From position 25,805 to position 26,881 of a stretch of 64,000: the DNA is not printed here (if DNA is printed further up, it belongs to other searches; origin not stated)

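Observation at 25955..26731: A second YprB/RNase_H_2-fold gene with its catalytic residues replaced: a probable inactive paralog of the exonuclease at 2400-3010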

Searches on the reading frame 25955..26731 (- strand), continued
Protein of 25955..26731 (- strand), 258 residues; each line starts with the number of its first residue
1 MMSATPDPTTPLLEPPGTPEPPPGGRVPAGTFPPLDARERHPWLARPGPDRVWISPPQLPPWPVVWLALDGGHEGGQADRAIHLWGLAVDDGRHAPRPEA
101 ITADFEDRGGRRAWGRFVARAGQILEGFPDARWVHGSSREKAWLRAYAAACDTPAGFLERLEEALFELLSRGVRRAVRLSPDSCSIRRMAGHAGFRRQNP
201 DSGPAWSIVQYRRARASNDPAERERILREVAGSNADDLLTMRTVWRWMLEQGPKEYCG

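Call 24: find_encoding_contigs(protein=P0093, flank=8000, max_places=2)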
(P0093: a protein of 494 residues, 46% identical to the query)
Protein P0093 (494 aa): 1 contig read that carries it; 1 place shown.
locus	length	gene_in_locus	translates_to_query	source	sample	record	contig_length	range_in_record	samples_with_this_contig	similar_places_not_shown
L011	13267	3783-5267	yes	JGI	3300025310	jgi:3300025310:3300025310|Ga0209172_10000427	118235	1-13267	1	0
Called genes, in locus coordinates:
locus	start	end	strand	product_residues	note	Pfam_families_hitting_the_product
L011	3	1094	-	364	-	?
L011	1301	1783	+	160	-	PF12867:DinB_2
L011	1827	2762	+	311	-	PF00809:Pterin_bind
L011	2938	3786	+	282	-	PF19293:CdaA_N, PF02457:DAC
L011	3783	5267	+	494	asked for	PF01930:Cas_Cas4 (faint), PF13482:RNase_H_2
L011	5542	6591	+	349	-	PF01171:ATP_bind_3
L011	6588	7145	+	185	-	PF00156:Pribosyltran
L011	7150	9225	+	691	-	PF06480:FtsH_ext, PF00004:AAA, PF17862:AAA_lid_3, PF01434:Peptidase_M41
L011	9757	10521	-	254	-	-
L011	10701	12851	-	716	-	PF00378:ECH_1, PF16113:ECH_2, PF02737:3HCDH_N, PF00725:3HCDH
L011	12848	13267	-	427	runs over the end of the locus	PF00108:Thiolase_N, PF02803:Thiolase_C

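Call 25: find_related_loci(query=A3, collection=metagenome_contigs, flank=4000)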
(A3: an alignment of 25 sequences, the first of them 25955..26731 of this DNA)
Query A3 (258 aa) in metagenome_contigs; peptide patterns used: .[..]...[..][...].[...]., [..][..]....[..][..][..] (x = any residue, [..] = any of these).
109 stretches matched a pattern; 53 encode a relative of the query (tblastn E <= 1e-3); 53 distinct loci.
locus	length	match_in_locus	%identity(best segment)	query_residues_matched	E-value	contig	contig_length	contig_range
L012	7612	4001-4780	70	1-258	7e-111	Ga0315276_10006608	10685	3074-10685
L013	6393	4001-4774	64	1-258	2e-101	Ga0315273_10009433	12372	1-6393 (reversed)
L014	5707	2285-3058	64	1-258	2e-101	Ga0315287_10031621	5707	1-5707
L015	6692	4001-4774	64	1-258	4e-91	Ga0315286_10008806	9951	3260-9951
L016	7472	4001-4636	70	45-258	7e-86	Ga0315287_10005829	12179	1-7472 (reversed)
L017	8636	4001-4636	70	45-258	7e-86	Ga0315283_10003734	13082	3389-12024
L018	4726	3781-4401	63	52-258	5e-84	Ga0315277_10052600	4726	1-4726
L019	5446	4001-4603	57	52-252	6e-73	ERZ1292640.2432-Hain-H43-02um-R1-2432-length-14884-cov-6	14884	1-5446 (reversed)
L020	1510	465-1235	54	1-258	7e-74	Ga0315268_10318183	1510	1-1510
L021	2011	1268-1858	50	44-258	1e-57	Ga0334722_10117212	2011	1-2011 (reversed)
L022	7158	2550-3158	48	52-255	1e-54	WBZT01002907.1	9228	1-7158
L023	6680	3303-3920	46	52-258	2e-51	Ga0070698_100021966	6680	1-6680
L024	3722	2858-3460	46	53-254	2e-50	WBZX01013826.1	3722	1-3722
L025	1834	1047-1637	48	52-248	5e-50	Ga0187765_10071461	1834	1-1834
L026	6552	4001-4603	47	53-254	7e-48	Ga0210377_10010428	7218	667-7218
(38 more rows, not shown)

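Call 32: predict_structure(alignment_id=A4)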
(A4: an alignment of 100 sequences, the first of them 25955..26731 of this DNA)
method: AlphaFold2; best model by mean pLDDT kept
length: 258 residues; sequences in the alignment: 100
mean_pLDDT: 85.3   pTM: 0.77
mean pLDDT of the five models: 85.3, 84.7, 84.6, 84.1, 83.8
residues with pLDDT >= 90: 178; 70-90: 22; 50-70: 38; < 50: 20
segments of 3 or more residues with pLDDT < 50: 30-41, 43-46
pLDDT, mean of each block of 10 residues (from residue 1): 56 58 55 47 51 94 97 64 95 97 92 97 98 96 94 96 98 93 85 94 91 95 97 97 97 82
secondary structure, 60 per line:
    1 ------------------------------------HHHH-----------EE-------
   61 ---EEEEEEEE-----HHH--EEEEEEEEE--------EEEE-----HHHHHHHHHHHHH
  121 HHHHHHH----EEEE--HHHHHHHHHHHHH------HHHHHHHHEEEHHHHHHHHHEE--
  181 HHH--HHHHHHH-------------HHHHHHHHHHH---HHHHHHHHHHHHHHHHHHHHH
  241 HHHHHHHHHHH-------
elements in order: H37-40 E64-71 E82-90 E99-102 H108-127 E132-135 H138-150 H157-164 E165-167 H168-176 H186-192 H206-216 H220-251
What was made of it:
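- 25958..26578 (-): DEDDy-type 3'-5' exonuclease-fold domain (residues 52-258), catalytically degenerate. AF2 pLDDT mostly above 90 (call 32).
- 26312..26314 (-): Motif II acidic residue E140, retained. It lies at the N-terminus of helix 138-150 that follows strand 132-135 (call 32).
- On Pfam PF13482 (RNase_H_2): AF2 pLDDT 85.3 (call 32).
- Fold: AF2 pLDDT 85.3, with a beta1-beta2-beta3-alphaA-beta4-alphaB...alphaC order (call 32).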

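Call 35: fold_search(model_id=the predicted structure, library=pdb)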
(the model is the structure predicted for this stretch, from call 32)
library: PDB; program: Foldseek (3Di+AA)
matches with E <= 10: 498; with E <= 0.001: 0
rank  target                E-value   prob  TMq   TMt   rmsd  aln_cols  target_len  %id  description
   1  4ep5                  1.9e-03  0.99  0.29  0.43  10.0       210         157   12  Thermus thermophilus RuvC structure (released 2012-11-14)
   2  3v9w_D                5.8e-03  0.96  0.34  0.40   8.5       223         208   14  Crystal structure of RNase T in complex with a preferred ssDNA (TTA) with two Mg in the active site (released 2012-07-11)
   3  3nh0_B                6.9e-03  0.85  0.28  0.33  10.7       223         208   14  Crystal structure of RNase T in complex with a non-preferred ssDNA (AAC) (released 2011-02-16)
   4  3ngy_B                8.7e-03  0.96  0.34  0.41   8.7       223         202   12  Crystal structure of RNase T (E92G mutant) (released 2011-02-16)
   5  9mrc                  1.3e-02  0.84  0.29  0.36   9.0       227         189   12  Crystal Structure of TREX1 Homolog Plex9.1 (released 2025-01-15)
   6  3nh2_A                1.5e-02  0.92  0.33  0.40   8.6       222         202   11  Crystal structure of RNase T in complex with a stem DNA with a 3' overhang (released 2011-02-16)
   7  2ido_C                2.0e-02  0.69  0.26  0.34   9.2       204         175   12  Structure of the E. coli Pol III epsilon-Hot proofreading complex (released 2006-11-14)
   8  2ido_A                2.8e-02  0.60  0.26  0.35   9.2       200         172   12  Structure of the E. coli Pol III epsilon-Hot proofreading complex (released 2006-11-14)
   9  8d9d_C                3.5e-02  0.96  0.44  0.13   6.5       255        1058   11  Human DNA polymerase-alpha/primase elongation complex II bound to primer/template (released 2023-04-19)
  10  4ktw_B                4.0e-02  0.72  0.26  0.38  10.3       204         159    9  Lactococcus phage 67 RuvC - apo form (released 2013-08-14)
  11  4ktw_A                4.0e-02  0.57  0.24  0.34  10.2       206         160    8  Lactococcus phage 67 RuvC - apo form (released 2013-08-14)
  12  4q5v_A                4.2e-02  0.97  0.47  0.16   6.4       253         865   13  Crystal structure of the catalytic core of human DNA polymerase alpha in ternary complex with an RNA-primed DNA templa (released 2014-11-26)
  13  9mrd_A                4.2e-02  0.63  0.29  0.36   8.5       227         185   13  Crystal Structure of TREX1 Homolog Plex9.1 bound to ssDNA (released 2025-01-15)
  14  1tgo                  5.0e-02  0.94  0.42  0.16   7.1       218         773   13  THERMOSTABLE B TYPE DNA POLYMERASE FROM THERMOCOCCUS GORGONARIUS (released 1999-03-22)
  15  6s16_A                5.0e-02  0.77  0.29  0.42   9.2       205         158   13  T. thermophilus RuvC in complex with Holliday junction substrate (released 2019-09-25)
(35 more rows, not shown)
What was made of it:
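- On Pfam PF13482 (RNase_H_2): Foldseek hits are all RNase H-like (call 35).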

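Call 38: search_protein_families(library=ncbifam, proteins=[P0057, P0063, P0068, P0093, P0099, P0002, P0004, P0049], max_evalue=0.001)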
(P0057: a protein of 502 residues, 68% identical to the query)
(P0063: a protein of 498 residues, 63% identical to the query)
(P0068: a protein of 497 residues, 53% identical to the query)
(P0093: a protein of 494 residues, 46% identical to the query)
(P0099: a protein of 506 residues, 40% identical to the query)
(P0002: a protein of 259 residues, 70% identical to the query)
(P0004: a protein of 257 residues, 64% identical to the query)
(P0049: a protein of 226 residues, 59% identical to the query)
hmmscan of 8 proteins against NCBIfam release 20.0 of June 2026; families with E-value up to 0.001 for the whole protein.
P0057 (502 aa): 2 families
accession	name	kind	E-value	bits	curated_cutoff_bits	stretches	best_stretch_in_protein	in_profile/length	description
TIGR03491.1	TIGR03491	subfamily_domain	1.3e-49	169.4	97.45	1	29-492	3-462/462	TM0106 family RecB-like putative nuclease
TIGR00372.1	cas4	equivalog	5.9e-05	23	65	1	94-230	41-180/180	CRISPR-associated protein Cas4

P0063 (498 aa): 2 families
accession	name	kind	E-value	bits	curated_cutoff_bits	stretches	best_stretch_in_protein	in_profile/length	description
TIGR03491.1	TIGR03491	subfamily_domain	6.6e-51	173.7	97.45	1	23-488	3-462/462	TM0106 family RecB-like putative nuclease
TIGR00372.1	cas4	equivalog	0.00039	20.3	65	1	82-226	35-180/180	CRISPR-associated protein Cas4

P0068 (497 aa): 2 families
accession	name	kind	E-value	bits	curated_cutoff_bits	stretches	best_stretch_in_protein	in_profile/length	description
TIGR03491.1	TIGR03491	subfamily_domain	1.3e-49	169.5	97.45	1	20-484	2-461/462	TM0106 family RecB-like putative nuclease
TIGR00372.1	cas4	equivalog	3e-11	43.5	65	1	112-223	67-180/180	CRISPR-associated protein Cas4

P0093 (494 aa): 2 families
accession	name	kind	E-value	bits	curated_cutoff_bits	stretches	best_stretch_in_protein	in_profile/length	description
TIGR03491.1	TIGR03491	subfamily_domain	9.3e-51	173.2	97.45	1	25-486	4-461/462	TM0106 family RecB-like putative nuclease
TIGR00372.1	cas4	equivalog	1.8e-08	34.4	65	1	117-224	69-179/180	CRISPR-associated protein Cas4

P0099 (506 aa): 2 families
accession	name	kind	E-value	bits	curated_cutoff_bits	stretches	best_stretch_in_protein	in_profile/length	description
TIGR03491.1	TIGR03491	subfamily_domain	3.8e-54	184.4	97.45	1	16-482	2-462/462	TM0106 family RecB-like putative nuclease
TIGR00372.1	cas4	equivalog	1.9e-10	40.9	65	1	105-219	62-179/180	CRISPR-associated protein Cas4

P0002 (259 aa): 1 family
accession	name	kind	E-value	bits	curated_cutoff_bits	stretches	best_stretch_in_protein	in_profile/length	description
TIGR03491.1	TIGR03491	subfamily_domain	1e-10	41.2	97.45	1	108-249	330-462/462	TM0106 family RecB-like putative nuclease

P0004 (257 aa): 1 family
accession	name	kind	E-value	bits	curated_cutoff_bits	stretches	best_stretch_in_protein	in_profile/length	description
TIGR03491.1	TIGR03491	subfamily_domain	5.3e-15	55.3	97.45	1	106-247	330-462/462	TM0106 family RecB-like putative nuclease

P0049 (226 aa): 1 family
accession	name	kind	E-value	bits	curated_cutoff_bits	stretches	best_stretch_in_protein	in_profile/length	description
TIGR03491.1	TIGR03491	subfamily_domain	3.6e-07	29.5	97.45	1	85-184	328-422/462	TM0106 family RecB-like putative nuclease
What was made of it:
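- On TM0106 family (TIGR03491): Orthologs P0057, P0063, P0068, P0093 and P0099 score 169-184 bits (call 38).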

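Call 56: list_cluster_members(proteins=[P0001, P0049, P0063, P0089])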
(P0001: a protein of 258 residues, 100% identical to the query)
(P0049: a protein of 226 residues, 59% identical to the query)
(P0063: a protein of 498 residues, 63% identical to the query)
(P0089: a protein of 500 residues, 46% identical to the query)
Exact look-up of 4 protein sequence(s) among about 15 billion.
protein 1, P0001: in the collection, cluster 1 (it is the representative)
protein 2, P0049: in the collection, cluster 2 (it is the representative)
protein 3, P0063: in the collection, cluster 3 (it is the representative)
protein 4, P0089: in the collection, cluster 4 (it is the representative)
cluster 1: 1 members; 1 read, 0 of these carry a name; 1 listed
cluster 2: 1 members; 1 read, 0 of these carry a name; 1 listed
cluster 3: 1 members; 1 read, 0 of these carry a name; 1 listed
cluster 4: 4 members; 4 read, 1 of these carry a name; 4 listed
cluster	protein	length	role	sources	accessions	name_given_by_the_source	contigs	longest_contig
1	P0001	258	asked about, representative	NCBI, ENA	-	-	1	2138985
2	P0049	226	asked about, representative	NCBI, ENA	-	-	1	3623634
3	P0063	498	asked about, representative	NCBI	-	-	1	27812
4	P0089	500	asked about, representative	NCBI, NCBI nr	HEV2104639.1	MAG TPA: TM0106 family RecB-like putative nuclease [Candidatus Eisenbacteria bacterium] | TM0106 family RecB-like putative nuclease [Candidatus Eisenbacteria bacterium]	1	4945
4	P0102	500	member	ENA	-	-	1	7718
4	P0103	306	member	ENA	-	-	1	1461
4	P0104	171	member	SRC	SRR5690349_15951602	-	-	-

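Call 59: search_protein_representatives(alignment_id=A2)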
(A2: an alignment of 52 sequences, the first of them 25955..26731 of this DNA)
Query: 52 sequences, 231 profile positions. Proteins with E-value up to 0.001 (for the whole library): 363; up to 1e-10: 107; up to 1e-30: 18. The best 150 are listed.
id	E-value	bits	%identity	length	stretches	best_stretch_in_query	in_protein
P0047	2.7e-98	344.7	-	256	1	16-231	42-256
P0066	8.0e-86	303.9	-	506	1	10-226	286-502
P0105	7.7e-63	228.6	-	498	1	17-226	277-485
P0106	3.3e-60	220.0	-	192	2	15-168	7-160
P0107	1.9e-58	214.3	-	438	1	10-230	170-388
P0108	6.6e-55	202.7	-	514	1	14-221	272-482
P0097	8.0e-51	189.3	-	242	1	14-222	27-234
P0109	1.5e-49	185.2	-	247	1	13-224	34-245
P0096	2.6e-49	184.4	-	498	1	15-226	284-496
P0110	2.3e-48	181.3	-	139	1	104-231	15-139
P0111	2.7e-47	177.8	-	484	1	14-227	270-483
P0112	5.2e-46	173.6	-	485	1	8-226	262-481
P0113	6.0e-46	173.4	-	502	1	8-223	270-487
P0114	3.7e-44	167.5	-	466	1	12-225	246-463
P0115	1.7e-41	158.8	-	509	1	13-226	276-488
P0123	1.9e-26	109.5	-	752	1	11-223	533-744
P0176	3.2e-15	72.8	-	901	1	14-226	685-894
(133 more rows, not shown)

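Call 67: search_protein_families(library=padloc, proteins=[window:25955-26731:-, P0057, P0093], max_evalue=0.01)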
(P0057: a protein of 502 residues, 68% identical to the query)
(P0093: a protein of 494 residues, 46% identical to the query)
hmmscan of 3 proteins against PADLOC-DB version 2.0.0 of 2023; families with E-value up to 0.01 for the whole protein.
window:25955-26731:- (258 aa): 0 families

P0057 (502 aa): 8 families
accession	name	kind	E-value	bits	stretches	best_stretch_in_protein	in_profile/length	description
PDLC00060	DruK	-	4.1e-13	47.4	1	120-231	142-262/347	PD-(D/E)XK nuclease superfamily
PDLC01447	Cas4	-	9.2e-06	24.2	1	36-231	14-160/161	"CAS-I,CAS-II,CAS-III,CAS-IV,CAS-V,CAS-VI; acquisition_associated"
PDLC00943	Cas4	-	1.6e-05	23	1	94-230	41-180/180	CRISPR-associated protein Cas4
PDLC01250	Cas4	-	1.9e-05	23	1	114-229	55-168/168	"CAS-I,CAS-II,CAS-III,CAS-IV,CAS-V,CAS-VI; acquisition_associated"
PDLC00059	DruK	-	7.7e-05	20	1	89-231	94-237/326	PD-(D/E)XK nuclease superfamily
PDLC01611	Cas4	-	0.0011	17.3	0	124-230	54-158/158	"CAS-I,CAS-II,CAS-III,CAS-IV,CAS-V,CAS-VI; acquisition_associated"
PDLC01771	Cas4b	-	0.0088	14.2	0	205-230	135-160/162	-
PDLC00944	Cas4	-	0.0095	14.1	0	93-229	40-177/177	Cas4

P0093 (494 aa): 7 families
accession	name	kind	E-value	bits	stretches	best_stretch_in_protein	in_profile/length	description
PDLC00943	Cas4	-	4.9e-09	34.4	1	117-224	69-179/180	CRISPR-associated protein Cas4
PDLC01250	Cas4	-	1.1e-08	33.5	1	23-224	2-168/168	"CAS-I,CAS-II,CAS-III,CAS-IV,CAS-V,CAS-VI; acquisition_associated"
PDLC01447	Cas4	-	1.6e-08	33.2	1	21-225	4-159/161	"CAS-I,CAS-II,CAS-III,CAS-IV,CAS-V,CAS-VI; acquisition_associated"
PDLC00944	Cas4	-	2e-08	32.6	1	108-224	58-177/177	Cas4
PDLC01611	Cas4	-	2.3e-07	29.3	1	24-224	2-157/158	"CAS-I,CAS-II,CAS-III,CAS-IV,CAS-V,CAS-VI; acquisition_associated"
PDLC01772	Cas4b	-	2e-05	23.1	1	124-225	62-163/164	-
PDLC01771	Cas4b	-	0.00097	17.4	0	131-225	67-160/162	-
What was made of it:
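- Tried and rejected: Only the Cas4/DruK-like N-domain of full-length relatives matches (call 67).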

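Call 68: search_protein_families(library=pfam, proteins=[P0057, P0093, P0099, P0123, P0176], max_evalue=0.001)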
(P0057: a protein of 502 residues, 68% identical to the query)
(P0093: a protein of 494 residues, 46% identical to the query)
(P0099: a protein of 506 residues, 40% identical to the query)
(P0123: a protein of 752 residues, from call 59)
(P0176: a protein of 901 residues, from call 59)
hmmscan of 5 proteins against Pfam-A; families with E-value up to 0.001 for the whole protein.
P0057 (502 aa): 1 family
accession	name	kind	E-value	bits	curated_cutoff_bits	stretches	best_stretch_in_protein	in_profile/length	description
PF13482.12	RNase_H_2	-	2e-12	47.8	22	1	309-492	1-164/165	RNase_H superfamily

P0093 (494 aa): 2 families
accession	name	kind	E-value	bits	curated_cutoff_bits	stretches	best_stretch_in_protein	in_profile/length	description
PF13482.12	RNase_H_2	-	9.1e-10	39.2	22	1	306-487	2-164/165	RNase_H superfamily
PF01930.23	Cas_Cas4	-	4.8e-06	27.2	22.7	0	119-224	55-159/160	Domain of unknown function DUF83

P0099 (506 aa): 3 families
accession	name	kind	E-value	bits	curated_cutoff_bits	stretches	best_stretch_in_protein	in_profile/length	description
PF13482.12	RNase_H_2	-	4.7e-14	53.1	22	1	301-483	1-165/165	RNase_H superfamily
PF12705.13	PDDEXK_1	-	1.1e-07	32.5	22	1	42-218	64-246/247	PD-(D/E)XK nuclease superfamily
PF01930.23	Cas_Cas4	-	1.1e-05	26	22.7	0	112-219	54-159/160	Domain of unknown function DUF83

P0123 (752 aa): 4 families
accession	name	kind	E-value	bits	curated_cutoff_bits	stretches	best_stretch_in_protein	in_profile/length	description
PF13482.12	RNase_H_2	-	1.3e-12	48.4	22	1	563-742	3-164/165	RNase_H superfamily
PF04471.18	Mrr_cat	-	3.4e-09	37.3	21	1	15-106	6-106/115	Restriction endonuclease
PF01930.23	Cas_Cas4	-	3.6e-05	24.4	22.7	1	363-470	55-159/160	Domain of unknown function DUF83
PF12705.13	PDDEXK_1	-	0.0003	21.3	22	1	322-469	87-246/247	PD-(D/E)XK nuclease superfamily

P0176 (901 aa): 3 families
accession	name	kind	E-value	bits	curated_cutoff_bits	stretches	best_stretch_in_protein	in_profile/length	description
PF11795.13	DUF3322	-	4.1e-52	177.4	22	1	7-186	2-190/190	Uncharacterized protein conserved in bacteria N-term (DUF3322)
PF09983.15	JetD_C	-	9.4e-48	162.3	22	1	209-385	1-177/179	Wadjet protein JetD, C-terminal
PF13482.12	RNase_H_2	-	1.2e-14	55.1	22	1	725-888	14-163/165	RNase_H superfamily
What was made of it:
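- On Pfam PF13482 (RNase_H_2): Its full-length orthologs score 39-53 bits (call 68).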
